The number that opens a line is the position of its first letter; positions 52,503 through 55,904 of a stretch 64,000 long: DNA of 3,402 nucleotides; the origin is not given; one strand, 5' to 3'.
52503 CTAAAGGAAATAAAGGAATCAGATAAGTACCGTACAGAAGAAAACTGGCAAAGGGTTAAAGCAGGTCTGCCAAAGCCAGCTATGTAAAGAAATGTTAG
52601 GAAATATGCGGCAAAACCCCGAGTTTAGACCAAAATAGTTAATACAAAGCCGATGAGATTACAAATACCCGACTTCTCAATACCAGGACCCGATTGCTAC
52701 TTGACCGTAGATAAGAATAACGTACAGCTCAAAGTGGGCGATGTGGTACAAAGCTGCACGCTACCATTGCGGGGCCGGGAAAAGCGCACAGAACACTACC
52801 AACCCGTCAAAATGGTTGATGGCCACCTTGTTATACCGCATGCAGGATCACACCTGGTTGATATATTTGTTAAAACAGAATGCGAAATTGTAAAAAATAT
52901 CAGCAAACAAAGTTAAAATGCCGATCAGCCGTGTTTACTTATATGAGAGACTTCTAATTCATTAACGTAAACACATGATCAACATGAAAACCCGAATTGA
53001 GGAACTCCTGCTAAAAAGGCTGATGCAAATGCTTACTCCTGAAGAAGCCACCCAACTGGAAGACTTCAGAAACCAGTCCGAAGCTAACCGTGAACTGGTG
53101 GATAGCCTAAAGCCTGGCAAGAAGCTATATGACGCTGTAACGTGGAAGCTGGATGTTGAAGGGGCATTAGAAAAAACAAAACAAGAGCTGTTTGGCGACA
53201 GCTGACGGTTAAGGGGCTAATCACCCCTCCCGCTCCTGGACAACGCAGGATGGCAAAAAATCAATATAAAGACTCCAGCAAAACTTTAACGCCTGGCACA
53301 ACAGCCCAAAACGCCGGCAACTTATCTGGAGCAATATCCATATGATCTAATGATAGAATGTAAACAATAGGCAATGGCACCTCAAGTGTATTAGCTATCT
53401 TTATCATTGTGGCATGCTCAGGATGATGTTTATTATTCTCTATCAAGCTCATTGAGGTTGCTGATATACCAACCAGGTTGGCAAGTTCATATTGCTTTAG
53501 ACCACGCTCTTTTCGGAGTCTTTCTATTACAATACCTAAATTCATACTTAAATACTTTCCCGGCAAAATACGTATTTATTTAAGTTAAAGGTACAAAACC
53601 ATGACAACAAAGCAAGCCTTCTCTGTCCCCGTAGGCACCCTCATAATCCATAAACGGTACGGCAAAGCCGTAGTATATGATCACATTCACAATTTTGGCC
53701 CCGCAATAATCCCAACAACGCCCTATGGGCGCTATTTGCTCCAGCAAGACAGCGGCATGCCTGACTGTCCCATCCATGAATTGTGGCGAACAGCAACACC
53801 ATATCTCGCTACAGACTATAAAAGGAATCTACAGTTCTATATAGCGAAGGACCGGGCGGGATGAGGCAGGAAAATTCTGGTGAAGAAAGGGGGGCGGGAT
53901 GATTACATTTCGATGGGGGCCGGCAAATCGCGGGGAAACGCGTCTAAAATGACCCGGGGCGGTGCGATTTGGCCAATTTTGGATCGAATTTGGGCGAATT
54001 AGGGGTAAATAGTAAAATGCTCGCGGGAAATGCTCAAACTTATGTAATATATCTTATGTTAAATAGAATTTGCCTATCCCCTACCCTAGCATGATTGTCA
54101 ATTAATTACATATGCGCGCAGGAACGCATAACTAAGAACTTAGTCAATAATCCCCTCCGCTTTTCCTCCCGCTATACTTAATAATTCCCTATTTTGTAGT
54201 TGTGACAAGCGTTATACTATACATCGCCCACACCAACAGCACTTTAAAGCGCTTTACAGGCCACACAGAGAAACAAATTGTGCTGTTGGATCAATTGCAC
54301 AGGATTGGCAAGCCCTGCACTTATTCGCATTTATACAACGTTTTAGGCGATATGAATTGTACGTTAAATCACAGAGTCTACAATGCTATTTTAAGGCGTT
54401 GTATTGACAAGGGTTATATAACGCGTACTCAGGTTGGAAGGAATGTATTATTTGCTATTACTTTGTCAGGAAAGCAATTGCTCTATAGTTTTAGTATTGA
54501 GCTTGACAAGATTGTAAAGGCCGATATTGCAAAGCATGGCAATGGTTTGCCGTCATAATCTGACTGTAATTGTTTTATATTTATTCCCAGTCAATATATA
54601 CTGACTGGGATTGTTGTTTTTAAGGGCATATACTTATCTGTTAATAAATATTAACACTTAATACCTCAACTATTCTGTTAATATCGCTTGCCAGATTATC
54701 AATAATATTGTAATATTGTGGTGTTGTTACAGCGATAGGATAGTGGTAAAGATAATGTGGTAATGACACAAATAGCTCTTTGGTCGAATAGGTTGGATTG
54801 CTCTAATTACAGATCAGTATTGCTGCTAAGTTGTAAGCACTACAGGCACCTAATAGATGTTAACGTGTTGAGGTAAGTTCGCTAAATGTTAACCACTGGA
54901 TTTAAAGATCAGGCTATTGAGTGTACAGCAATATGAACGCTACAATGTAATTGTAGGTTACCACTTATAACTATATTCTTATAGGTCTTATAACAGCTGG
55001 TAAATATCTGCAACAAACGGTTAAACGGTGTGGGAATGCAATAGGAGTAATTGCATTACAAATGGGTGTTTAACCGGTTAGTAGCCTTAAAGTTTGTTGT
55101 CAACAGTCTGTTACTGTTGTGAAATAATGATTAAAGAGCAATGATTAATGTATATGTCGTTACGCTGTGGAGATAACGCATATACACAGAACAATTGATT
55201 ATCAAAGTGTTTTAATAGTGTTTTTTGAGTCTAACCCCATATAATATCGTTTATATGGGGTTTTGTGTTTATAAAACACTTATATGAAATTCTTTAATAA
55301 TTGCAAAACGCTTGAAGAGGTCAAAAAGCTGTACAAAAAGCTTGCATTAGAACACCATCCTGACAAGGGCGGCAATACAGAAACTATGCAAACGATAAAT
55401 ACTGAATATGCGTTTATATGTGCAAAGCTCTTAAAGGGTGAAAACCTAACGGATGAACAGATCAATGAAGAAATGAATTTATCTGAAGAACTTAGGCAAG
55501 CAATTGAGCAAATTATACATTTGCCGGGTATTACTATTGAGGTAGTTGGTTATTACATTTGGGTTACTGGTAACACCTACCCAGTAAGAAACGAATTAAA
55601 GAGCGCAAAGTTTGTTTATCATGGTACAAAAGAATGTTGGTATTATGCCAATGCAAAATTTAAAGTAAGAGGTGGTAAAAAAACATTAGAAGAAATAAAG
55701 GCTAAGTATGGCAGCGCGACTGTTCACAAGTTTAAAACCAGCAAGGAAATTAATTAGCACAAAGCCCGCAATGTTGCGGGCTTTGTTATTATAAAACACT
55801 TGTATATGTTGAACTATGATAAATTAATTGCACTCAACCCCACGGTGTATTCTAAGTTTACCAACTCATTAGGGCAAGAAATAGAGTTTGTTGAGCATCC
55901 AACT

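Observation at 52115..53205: Three paralogous ~75-aa proteins resembling the cytoplasmic N-domain of FecR-type anti-sigma factors, with no TM or periplasmic part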

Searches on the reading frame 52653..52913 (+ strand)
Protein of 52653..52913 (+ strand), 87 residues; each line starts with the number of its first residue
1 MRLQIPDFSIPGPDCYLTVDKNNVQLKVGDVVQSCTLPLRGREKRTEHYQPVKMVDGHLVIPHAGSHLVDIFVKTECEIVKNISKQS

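Call 3: search_protein_families(library=pfam, proteins=[window:52653-52913:+], max_evalue=10)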
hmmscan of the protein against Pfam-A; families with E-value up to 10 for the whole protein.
window:52653-52913:+ (87 aa): 1 family
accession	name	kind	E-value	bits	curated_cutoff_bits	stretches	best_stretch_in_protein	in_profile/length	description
PF03454.20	MoeA_C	-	0.00055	20.5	22.1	2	14-33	49-68/72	MoeA C-terminal region (domain IV)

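Call 4: search_protein_families(library=ncbifam, proteins=[window:52653-52913:+], max_evalue=10)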
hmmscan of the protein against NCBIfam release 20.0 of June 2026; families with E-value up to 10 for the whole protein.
window:52653-52913:+ (87 aa): 0 families

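Call 9: search_protein_families(library=phrogs, proteins=[window:52653-52913:+], max_evalue=0.01)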
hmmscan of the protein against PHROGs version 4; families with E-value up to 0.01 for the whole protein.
window:52653-52913:+ (87 aa): 0 families

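Call 54: search_protein_families(library=phrogs, proteins=[window:52653-52913:+], max_evalue=0.01)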
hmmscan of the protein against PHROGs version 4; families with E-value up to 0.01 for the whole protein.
window:52653-52913:+ (87 aa): 0 families

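Call 104: search_protein_families(library=padloc, proteins=[window:52653-52913:+], max_evalue=0.01)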
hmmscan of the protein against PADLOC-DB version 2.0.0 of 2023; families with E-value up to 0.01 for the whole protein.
window:52653-52913:+ (87 aa): 0 families

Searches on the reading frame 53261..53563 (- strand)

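Call 9: search_protein_families(library=phrogs, proteins=[window:53261-53563:-], max_evalue=0.01)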
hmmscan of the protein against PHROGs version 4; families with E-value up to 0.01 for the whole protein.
window:53261-53563:- (100 aa): 21 families
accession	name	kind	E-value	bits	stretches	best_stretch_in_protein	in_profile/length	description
phrog_8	-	transcription regulation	3.9e-11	44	1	6-64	74-132/346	transcriptional regulator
phrog_3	-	transcription regulation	9.5e-11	43.1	1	6-73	86-149/430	transcriptional repressor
phrog_1373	-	transcription regulation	2.4e-09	38.4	1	12-68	67-123/166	transcriptional regulator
phrog_7241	-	transcription regulation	6.3e-09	36.9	1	15-63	68-116/122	transcriptional regulator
phrog_4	-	transcription regulation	8.8e-09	35.8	1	7-64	135-188/400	transcriptional repressor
phrog_2967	-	transcription regulation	1.3e-08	35.6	1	12-62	14-64/225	transcriptional regulator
phrog_5823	-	transcription regulation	2.3e-08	34.6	1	7-64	5-63/404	transcriptional regulator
phrog_2328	-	transcription regulation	1.9e-07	31.9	1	16-64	23-71/128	transcriptional repressor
phrog_2439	-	transcription regulation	6.8e-07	29.5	1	10-64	9-63/367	transcriptional regulator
phrog_2104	-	unknown function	1.5e-05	26.1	1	13-64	44-95/103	-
phrog_2339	-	DNA, RNA and nucleotide metabolism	6e-05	24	1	8-61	25-79/98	HTH DNA binding protein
phrog_4441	-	DNA, RNA and nucleotide metabolism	0.00017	22.8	1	14-63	10-60/98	HTH DNA binding protein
phrog_4836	-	transcription regulation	0.0006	20.4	1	5-61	72-128/194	CII-like regulator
phrog_147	-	transcription regulation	0.0012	20.2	1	10-59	6-56/100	transcriptional regulator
phrog_7126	-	DNA, RNA and nucleotide metabolism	0.0014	19.6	1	8-62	19-72/120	HTH DNA binding protein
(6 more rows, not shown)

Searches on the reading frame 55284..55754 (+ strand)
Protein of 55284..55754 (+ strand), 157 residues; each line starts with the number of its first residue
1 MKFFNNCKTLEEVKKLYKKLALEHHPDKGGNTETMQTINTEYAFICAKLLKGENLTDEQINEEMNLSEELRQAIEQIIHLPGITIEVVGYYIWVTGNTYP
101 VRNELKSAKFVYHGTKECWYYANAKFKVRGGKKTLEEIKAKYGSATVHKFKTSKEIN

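Call 9: search_protein_families(library=phrogs, proteins=[window:55284-55754:+], max_evalue=0.01)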
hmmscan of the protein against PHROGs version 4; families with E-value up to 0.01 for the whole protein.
window:55284-55754:+ (157 aa): 6 families
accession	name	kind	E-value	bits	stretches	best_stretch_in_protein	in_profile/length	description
phrog_15863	-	unknown function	1.8e-37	130.4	1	1-148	147-299/312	-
phrog_13942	-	unknown function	7.2e-11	42.9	1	9-80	28-98/336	-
phrog_7739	-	unknown function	2.2e-06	27.3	1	10-58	23-71/565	-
phrog_30451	-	unknown function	0.0014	19.2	1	92-138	109-155/287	-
phrog_31004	-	unknown function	0.0017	19.7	1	8-36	13-41/156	-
phrog_9210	-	unknown function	0.0074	16.9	0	11-39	164-193/204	-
